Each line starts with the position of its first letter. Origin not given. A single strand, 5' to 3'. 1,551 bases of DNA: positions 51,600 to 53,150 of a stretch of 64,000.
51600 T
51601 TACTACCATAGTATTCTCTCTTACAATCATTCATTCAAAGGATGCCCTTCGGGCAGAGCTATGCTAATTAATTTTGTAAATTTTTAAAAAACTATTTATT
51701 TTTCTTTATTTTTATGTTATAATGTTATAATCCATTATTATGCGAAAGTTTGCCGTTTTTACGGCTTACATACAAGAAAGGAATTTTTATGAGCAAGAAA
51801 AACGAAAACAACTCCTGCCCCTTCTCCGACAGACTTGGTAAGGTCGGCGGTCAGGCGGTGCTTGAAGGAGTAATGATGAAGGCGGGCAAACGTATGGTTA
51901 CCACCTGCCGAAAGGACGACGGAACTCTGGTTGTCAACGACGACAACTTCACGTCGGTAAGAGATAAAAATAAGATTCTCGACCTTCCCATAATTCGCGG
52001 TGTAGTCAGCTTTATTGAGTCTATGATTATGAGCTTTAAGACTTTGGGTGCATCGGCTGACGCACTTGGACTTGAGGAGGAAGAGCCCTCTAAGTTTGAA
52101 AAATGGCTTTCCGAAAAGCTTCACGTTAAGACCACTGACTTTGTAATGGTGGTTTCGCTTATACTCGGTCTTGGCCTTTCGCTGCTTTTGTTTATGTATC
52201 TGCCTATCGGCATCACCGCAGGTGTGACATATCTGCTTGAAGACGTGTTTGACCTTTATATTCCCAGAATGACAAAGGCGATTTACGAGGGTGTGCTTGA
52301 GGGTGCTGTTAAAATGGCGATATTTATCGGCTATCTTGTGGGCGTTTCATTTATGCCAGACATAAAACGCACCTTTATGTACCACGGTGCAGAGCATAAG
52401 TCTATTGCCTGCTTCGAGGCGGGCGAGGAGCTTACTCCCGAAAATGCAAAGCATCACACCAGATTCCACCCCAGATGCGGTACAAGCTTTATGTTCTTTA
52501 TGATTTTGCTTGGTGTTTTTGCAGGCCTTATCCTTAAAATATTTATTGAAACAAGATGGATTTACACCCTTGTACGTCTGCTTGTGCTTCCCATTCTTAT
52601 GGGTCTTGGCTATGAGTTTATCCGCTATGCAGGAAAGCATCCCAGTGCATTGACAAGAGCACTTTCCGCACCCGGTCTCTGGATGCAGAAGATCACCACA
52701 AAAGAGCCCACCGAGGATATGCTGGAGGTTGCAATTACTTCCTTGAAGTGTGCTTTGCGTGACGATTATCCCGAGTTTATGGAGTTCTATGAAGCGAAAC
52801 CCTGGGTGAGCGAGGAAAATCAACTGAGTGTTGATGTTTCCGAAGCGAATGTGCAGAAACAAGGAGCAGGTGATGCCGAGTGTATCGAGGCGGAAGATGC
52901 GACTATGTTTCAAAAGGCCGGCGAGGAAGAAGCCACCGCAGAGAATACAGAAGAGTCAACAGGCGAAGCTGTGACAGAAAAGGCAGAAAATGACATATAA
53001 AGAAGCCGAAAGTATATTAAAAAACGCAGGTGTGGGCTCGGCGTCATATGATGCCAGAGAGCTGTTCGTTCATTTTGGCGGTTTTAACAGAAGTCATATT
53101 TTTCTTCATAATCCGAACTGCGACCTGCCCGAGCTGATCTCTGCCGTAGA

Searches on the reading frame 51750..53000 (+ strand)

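Call 91: search_protein_families(library=pfam, proteins=[window:51750-53000:+], max_evalue=0.00001)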
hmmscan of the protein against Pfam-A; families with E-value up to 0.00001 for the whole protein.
window:51750-53000:+ (416 aa): 1 family
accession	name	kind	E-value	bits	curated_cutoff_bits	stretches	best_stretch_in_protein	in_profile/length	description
PF07136.16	DUF1385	-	4.6e-79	265.4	22.1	1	79-336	1-225/227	Protein of unknown function (DUF1385)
